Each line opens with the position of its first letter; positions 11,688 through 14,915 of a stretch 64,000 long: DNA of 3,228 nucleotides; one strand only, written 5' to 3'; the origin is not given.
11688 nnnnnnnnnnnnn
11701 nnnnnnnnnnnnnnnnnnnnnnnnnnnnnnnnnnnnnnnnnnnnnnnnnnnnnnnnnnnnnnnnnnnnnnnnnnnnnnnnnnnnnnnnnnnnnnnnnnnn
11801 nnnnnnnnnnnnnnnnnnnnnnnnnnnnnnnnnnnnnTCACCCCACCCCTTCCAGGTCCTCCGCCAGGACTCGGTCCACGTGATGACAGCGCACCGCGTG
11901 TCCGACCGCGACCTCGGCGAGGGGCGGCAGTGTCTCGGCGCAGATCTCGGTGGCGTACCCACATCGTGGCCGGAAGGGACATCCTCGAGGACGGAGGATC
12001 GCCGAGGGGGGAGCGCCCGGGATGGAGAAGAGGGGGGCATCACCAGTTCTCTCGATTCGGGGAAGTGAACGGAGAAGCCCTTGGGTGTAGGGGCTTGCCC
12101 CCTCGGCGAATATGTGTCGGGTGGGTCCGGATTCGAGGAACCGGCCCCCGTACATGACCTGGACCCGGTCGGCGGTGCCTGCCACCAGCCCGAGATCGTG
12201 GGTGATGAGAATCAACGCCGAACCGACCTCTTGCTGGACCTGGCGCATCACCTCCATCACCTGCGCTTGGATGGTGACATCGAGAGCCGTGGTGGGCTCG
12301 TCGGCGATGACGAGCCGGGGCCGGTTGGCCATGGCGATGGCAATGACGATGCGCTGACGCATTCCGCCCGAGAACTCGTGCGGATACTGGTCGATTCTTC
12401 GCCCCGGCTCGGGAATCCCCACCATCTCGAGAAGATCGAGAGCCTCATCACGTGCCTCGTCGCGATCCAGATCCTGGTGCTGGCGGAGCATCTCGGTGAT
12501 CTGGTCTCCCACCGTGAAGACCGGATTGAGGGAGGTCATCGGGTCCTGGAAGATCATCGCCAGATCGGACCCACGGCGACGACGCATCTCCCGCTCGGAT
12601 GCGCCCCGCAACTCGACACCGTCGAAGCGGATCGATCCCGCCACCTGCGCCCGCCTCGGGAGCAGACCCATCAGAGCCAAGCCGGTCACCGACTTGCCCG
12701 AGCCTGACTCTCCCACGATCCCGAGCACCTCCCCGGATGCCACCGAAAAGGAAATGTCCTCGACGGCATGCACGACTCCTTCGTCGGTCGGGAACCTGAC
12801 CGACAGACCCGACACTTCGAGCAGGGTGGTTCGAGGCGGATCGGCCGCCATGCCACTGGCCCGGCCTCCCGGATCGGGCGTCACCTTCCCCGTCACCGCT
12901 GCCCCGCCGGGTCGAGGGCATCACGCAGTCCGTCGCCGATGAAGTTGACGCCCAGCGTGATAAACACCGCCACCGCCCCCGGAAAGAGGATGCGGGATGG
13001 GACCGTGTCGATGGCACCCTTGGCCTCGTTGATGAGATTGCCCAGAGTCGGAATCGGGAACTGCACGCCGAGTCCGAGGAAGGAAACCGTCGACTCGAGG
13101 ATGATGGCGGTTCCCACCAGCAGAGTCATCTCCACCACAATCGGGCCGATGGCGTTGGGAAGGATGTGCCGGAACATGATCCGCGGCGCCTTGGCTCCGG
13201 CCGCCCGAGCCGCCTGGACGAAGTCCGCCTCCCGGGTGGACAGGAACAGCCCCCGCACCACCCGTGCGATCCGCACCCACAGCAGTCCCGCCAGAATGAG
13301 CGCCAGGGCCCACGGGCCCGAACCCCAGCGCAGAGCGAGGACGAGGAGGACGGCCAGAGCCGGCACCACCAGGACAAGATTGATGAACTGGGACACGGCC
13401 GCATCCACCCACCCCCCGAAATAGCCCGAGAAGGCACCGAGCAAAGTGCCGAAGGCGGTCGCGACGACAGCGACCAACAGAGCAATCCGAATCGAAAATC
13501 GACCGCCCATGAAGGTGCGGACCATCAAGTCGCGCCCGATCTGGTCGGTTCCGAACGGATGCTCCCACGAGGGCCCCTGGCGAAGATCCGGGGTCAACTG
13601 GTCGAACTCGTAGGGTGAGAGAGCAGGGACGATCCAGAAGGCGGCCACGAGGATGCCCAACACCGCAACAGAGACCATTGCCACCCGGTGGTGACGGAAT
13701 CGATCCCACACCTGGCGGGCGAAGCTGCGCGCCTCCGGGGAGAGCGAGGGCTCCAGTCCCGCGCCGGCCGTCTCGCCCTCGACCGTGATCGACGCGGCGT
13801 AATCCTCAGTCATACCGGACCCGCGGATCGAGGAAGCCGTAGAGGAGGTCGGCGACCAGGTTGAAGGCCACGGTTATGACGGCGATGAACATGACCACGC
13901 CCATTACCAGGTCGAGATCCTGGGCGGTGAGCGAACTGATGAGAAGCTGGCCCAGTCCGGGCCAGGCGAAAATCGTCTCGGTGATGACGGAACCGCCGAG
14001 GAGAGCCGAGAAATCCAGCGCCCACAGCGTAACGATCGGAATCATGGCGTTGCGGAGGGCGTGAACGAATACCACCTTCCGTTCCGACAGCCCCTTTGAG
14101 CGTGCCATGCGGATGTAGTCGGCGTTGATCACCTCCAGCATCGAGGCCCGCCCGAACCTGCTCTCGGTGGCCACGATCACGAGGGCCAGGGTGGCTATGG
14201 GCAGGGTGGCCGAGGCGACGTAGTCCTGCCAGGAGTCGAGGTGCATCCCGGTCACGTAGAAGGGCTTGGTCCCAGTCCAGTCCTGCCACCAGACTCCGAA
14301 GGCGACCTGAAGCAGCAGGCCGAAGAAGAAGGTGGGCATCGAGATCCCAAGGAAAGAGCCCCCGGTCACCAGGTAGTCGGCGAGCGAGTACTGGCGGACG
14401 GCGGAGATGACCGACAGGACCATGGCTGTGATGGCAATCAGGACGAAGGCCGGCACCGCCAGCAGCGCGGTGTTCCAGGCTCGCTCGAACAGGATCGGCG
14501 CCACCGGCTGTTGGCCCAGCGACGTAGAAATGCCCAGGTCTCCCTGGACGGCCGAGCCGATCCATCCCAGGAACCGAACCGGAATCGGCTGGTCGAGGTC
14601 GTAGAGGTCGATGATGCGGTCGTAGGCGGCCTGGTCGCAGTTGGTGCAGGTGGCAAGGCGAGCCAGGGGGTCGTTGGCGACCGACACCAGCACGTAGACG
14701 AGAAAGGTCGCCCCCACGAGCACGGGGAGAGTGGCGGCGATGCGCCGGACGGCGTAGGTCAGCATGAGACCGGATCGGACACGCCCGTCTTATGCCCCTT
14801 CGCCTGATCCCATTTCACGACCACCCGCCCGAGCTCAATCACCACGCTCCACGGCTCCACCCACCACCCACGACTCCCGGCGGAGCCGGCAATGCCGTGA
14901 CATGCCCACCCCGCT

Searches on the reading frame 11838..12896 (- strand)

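Call 10: search_protein_families(library=pfam, proteins=[window:11838-12896:-], max_evalue=0.00001)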
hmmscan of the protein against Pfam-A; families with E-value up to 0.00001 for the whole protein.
window:11838-12896:- (352 aa): 3 families
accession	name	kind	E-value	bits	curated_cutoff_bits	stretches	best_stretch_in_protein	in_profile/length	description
PF00005.33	ABC_tran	-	8.5e-29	101.3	25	1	46-203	2-137/137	ABC transporter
PF08352.17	oligo_HPY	-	9.2e-17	61.6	27.1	1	255-319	2-65/65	Oligopeptide/dipeptide transporter, C-terminal region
PF13304.12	AAA_21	-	5.4e-07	30.4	27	1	163-238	226-303/304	AAA domain, putative AbiEii toxin, Type IV TA system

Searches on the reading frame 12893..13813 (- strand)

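Call 10: search_protein_families(library=pfam, proteins=[window:12893-13813:-], max_evalue=0.00001)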
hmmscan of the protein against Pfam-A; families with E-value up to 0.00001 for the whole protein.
window:12893-13813:- (306 aa): 2 families
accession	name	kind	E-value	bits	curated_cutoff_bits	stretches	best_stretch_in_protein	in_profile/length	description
PF00528.27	BPD_transp_1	-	1.2e-31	110.3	26.4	1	122-302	1-180/184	Binding-protein-dependent transport system inner membrane component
PF12911.12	OppC_N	-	3.3e-10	40.1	23.9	1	30-75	1-46/53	N-terminal TM domain of oligopeptide transport permease C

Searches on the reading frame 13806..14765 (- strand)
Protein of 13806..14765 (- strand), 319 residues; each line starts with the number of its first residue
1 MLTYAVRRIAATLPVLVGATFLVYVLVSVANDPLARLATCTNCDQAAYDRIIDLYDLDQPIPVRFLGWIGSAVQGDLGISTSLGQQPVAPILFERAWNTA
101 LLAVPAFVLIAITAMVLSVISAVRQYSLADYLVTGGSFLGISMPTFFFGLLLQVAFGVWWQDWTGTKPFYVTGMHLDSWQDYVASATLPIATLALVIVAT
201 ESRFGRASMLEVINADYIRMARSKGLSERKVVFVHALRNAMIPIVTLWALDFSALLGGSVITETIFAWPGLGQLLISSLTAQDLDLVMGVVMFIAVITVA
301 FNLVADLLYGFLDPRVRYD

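Call 10: search_protein_families(library=pfam, proteins=[window:13806-14765:-], max_evalue=0.00001)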
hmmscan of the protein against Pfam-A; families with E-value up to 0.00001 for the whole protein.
window:13806-14765:- (319 aa): 2 families
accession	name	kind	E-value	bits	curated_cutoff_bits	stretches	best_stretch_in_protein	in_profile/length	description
PF00528.27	BPD_transp_1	-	2.1e-37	129.1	26.4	1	115-317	2-183/184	Binding-protein-dependent transport system inner membrane component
PF19300.4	BPD_transp_1_N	-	6.9e-06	26.7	23.8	0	1-81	1-81/114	Binding-prot-dependent transport system membrane comp, N-term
